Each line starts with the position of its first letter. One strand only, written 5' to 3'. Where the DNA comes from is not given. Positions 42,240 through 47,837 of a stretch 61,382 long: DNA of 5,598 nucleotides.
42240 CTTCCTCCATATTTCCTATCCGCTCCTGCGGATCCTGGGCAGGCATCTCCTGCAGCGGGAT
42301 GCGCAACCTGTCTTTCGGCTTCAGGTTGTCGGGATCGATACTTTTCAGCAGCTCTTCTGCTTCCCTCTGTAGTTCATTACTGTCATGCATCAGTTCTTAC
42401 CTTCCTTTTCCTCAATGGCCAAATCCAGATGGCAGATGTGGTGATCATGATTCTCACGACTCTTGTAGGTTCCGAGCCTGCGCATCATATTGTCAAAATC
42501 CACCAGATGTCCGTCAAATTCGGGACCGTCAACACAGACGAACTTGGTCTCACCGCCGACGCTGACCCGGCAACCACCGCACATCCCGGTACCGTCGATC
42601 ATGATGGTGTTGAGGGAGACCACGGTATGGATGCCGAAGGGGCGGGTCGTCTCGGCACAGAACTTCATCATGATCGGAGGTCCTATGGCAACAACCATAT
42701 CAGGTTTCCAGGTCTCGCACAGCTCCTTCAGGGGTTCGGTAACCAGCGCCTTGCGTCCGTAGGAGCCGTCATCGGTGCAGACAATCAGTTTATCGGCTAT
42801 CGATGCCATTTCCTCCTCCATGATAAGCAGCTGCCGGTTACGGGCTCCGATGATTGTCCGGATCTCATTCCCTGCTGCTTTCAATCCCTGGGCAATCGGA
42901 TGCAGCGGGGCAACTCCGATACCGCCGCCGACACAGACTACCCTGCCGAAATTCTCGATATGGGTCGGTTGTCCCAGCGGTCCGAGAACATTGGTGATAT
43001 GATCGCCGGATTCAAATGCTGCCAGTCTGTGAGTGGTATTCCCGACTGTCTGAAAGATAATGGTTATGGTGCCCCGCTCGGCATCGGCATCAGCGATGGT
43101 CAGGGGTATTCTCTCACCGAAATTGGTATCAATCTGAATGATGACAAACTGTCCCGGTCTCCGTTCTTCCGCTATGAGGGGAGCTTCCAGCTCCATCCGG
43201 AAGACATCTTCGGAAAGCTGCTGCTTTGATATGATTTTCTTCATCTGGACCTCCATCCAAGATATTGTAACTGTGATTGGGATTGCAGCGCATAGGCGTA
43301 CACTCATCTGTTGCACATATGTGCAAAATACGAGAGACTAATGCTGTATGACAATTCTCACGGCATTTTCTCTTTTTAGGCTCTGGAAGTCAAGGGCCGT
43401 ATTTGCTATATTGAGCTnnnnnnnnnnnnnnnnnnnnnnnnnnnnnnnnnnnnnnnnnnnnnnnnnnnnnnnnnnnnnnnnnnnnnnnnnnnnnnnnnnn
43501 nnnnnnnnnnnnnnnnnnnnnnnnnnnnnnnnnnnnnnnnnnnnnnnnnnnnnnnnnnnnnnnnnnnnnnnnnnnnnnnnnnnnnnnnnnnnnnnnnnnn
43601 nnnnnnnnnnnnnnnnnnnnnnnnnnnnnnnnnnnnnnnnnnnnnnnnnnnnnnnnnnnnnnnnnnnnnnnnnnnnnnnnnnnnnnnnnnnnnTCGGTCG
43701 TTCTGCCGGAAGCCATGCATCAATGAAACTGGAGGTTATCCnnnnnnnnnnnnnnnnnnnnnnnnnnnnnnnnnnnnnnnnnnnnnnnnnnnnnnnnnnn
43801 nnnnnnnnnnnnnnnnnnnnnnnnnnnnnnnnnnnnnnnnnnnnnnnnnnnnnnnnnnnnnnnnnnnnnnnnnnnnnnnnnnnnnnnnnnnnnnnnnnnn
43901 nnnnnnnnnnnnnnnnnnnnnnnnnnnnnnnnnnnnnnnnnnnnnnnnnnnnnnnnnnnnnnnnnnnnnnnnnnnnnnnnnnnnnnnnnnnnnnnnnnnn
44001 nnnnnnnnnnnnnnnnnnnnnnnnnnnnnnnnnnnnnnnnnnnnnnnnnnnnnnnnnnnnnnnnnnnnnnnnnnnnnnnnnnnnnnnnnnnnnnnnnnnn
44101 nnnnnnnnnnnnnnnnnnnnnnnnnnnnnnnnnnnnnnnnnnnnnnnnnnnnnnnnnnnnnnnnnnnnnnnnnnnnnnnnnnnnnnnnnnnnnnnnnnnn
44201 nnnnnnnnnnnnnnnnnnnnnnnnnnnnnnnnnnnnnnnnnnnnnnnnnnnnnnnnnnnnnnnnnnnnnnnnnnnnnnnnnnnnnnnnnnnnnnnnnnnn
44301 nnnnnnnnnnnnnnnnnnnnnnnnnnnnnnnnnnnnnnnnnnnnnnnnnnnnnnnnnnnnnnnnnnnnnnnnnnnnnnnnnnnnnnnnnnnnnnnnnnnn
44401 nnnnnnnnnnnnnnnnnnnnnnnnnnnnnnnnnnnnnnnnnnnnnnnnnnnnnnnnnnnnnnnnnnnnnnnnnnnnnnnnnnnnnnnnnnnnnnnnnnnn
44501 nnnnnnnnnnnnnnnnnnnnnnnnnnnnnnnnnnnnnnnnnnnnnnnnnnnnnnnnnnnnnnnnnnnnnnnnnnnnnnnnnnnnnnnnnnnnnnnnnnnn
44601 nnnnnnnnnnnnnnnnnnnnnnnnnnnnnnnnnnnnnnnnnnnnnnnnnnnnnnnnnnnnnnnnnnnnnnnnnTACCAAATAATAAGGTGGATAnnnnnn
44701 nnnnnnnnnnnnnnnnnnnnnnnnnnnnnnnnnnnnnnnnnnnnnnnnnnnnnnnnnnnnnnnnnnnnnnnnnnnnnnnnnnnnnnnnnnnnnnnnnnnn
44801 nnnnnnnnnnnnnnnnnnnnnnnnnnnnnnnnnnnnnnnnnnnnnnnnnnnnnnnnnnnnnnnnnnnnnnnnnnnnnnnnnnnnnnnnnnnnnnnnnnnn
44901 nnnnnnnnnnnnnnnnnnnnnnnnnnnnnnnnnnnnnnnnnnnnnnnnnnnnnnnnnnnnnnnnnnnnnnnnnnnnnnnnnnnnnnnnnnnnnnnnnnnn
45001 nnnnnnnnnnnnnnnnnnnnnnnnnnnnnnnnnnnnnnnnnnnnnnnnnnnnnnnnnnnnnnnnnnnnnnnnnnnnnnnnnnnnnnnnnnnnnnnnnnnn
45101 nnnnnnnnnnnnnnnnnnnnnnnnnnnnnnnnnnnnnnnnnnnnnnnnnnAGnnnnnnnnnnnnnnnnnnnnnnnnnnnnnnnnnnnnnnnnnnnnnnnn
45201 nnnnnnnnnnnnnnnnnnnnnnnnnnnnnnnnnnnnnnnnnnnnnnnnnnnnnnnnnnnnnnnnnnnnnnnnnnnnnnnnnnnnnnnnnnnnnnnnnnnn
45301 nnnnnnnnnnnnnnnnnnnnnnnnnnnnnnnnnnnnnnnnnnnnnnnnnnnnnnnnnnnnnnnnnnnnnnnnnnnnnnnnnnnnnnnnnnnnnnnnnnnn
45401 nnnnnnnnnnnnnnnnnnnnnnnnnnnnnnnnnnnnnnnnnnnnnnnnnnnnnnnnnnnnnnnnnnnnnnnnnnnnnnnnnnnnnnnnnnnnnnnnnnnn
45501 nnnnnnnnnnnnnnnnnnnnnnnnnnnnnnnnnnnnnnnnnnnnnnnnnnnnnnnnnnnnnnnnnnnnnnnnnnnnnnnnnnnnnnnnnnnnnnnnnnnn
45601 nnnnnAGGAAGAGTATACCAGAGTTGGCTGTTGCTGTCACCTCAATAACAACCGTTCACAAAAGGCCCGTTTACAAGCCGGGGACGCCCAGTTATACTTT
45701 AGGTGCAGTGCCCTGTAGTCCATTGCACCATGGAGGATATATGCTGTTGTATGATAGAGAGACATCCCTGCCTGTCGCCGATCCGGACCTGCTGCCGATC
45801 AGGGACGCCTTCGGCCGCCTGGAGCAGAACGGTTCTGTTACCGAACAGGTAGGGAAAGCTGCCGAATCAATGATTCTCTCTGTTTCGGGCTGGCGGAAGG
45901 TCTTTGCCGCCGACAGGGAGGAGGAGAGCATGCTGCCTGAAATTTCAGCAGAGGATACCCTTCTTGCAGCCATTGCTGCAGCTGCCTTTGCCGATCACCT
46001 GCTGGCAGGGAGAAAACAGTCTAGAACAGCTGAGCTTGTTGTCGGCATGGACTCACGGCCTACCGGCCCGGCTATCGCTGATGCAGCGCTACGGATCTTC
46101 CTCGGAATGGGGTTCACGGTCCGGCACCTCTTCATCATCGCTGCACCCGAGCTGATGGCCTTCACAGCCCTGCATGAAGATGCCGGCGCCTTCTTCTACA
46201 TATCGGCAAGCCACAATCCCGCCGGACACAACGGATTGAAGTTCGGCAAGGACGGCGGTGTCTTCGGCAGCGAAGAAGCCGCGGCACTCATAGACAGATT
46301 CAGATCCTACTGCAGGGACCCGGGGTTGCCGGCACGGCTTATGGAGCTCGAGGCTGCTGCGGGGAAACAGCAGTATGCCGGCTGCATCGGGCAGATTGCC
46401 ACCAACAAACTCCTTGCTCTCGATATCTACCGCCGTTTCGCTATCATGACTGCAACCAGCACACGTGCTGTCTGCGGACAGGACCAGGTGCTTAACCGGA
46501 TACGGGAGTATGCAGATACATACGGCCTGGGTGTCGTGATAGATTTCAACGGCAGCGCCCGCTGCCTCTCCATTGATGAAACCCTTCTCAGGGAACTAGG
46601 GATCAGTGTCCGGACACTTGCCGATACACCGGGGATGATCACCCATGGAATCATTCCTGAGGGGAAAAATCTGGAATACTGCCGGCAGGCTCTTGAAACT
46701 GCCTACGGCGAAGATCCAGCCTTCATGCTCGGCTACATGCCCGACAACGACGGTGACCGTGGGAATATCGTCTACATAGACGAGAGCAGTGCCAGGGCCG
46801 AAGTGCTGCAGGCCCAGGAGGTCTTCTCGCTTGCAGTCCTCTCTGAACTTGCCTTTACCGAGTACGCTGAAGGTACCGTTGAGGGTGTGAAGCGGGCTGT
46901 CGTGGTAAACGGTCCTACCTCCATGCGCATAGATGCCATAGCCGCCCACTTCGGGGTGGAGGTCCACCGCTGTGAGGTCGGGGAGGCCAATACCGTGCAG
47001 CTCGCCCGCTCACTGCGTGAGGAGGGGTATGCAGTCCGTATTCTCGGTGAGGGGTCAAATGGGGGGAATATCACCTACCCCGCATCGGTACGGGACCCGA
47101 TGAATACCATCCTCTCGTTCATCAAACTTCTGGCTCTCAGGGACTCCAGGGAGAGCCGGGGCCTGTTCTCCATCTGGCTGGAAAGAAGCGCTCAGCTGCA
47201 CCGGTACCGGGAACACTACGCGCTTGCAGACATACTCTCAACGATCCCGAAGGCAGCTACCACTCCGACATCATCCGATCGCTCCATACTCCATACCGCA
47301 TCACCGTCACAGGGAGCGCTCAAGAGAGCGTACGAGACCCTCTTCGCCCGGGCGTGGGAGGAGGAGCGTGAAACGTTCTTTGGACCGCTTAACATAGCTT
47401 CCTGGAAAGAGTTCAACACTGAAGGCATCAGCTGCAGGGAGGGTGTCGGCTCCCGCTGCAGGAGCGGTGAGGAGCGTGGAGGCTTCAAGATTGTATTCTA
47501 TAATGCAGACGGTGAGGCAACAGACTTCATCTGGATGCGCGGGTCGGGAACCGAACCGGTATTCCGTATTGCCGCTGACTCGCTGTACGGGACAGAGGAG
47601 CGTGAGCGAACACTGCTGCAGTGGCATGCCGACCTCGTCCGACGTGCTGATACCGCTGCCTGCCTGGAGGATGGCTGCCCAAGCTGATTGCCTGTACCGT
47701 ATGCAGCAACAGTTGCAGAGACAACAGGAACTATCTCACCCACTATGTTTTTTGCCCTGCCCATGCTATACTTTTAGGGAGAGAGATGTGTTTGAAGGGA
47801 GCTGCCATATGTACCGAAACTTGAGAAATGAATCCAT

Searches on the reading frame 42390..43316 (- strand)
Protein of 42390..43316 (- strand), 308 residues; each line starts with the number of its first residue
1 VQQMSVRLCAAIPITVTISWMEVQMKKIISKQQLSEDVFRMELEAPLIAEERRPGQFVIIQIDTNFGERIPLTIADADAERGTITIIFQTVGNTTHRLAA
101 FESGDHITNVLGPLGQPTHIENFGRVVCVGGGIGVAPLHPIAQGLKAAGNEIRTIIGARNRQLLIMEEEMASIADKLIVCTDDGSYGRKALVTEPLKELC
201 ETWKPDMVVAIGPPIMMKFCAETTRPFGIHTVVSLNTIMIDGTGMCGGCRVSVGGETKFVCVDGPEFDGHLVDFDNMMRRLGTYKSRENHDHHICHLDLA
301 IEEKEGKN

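Call 71: search_protein_families(library=pfam, proteins=[window:42390-43316:-], max_evalue=0.000001)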
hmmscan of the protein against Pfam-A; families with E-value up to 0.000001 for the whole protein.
window:42390-43316:- (308 aa): 1 family
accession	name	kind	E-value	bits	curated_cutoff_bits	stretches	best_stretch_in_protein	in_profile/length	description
PF10418.14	DHODB_Fe-S_bind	-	1.1e-13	51.1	23.9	1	236-272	1-40/41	Iron-sulfur cluster binding domain of dihydroorotate dehydrogenase B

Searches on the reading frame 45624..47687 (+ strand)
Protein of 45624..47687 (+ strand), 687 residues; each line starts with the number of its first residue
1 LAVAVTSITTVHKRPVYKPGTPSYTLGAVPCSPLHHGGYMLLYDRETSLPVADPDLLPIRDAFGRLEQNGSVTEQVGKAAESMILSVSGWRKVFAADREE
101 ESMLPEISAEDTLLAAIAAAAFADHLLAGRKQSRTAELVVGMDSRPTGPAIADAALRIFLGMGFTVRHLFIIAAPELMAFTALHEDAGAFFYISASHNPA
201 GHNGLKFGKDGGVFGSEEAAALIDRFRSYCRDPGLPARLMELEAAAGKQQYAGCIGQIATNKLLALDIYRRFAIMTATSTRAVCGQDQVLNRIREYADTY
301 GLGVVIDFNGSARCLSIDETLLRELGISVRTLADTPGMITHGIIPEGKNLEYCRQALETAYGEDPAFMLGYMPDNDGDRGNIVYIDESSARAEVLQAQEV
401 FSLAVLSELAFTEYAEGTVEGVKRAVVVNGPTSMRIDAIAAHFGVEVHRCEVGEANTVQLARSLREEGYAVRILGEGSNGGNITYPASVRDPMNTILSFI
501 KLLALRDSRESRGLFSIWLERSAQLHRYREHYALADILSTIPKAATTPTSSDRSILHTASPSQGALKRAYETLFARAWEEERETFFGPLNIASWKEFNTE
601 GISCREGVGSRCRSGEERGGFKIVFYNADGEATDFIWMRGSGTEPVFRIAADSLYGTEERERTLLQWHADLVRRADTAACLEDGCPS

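Call 71: search_protein_families(library=pfam, proteins=[window:45624-47687:+], max_evalue=0.000001)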
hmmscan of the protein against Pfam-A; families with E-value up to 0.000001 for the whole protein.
window:45624-47687:+ (687 aa): 1 family
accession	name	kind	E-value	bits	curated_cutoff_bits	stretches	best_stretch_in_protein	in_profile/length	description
PF02878.22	PGM_PMM_I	-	1.6e-18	67.2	22.5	1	112-226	20-131/138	Phosphoglucomutase/phosphomannomutase, alpha/beta/alpha domain I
